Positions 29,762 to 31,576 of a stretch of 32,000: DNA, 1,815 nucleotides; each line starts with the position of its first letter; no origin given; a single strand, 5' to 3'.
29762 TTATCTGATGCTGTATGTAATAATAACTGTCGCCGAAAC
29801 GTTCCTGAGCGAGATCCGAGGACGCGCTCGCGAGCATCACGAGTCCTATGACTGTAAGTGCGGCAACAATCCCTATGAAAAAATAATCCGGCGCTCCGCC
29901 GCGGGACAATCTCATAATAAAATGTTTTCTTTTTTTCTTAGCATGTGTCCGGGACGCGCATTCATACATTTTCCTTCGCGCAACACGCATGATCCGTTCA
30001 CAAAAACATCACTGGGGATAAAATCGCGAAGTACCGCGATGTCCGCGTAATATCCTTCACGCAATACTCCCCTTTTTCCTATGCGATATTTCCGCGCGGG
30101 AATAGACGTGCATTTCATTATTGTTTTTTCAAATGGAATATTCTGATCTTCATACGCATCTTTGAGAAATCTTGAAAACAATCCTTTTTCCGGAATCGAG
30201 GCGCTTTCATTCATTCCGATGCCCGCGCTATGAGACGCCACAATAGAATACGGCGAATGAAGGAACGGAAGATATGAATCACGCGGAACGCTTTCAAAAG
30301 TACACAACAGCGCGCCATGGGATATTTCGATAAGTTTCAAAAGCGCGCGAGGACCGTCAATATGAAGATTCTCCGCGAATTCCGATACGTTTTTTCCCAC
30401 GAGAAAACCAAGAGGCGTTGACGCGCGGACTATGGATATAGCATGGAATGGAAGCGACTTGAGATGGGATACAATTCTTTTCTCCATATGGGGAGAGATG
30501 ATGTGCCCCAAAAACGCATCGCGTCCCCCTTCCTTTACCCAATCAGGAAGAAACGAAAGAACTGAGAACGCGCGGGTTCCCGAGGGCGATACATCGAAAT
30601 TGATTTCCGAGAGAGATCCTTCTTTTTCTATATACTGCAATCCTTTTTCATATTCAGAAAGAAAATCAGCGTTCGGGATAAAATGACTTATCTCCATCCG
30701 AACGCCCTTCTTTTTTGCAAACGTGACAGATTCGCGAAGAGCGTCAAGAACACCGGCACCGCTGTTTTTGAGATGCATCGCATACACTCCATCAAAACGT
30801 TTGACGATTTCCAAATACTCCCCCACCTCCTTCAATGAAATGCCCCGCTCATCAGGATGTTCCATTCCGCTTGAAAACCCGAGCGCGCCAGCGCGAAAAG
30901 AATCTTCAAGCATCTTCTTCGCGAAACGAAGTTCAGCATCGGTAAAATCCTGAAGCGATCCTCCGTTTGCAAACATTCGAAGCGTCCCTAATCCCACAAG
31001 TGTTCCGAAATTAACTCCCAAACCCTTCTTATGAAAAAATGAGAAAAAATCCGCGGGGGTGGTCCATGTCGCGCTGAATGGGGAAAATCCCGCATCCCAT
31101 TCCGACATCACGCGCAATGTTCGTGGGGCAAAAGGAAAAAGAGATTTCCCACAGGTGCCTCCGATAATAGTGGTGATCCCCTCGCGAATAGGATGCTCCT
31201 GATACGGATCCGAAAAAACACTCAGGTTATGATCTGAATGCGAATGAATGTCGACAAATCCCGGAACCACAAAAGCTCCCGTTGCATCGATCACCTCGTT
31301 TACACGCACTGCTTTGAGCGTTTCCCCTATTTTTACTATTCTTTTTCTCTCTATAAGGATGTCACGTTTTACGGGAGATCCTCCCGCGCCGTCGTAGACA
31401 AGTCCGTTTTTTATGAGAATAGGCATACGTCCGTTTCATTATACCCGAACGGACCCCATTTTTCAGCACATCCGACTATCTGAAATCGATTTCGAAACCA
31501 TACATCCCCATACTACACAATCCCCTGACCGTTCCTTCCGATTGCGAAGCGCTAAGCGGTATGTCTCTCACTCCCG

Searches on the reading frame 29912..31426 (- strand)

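Call 72: search_protein_families(library=pfam, proteins=[window:29912-31426:-], max_evalue=0.001)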
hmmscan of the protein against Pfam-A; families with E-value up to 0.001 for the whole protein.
window:29912-31426:- (504 aa): 2 families
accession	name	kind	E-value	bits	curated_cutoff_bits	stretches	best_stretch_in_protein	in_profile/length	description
PF07969.17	Amidohydro_3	-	2.2e-17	64.1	29.7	2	44-112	1-68/472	Amidohydrolase family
PF01979.26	Amidohydro_1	-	8.3e-10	38.9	25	1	401-479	250-343/345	Amidohydrolase family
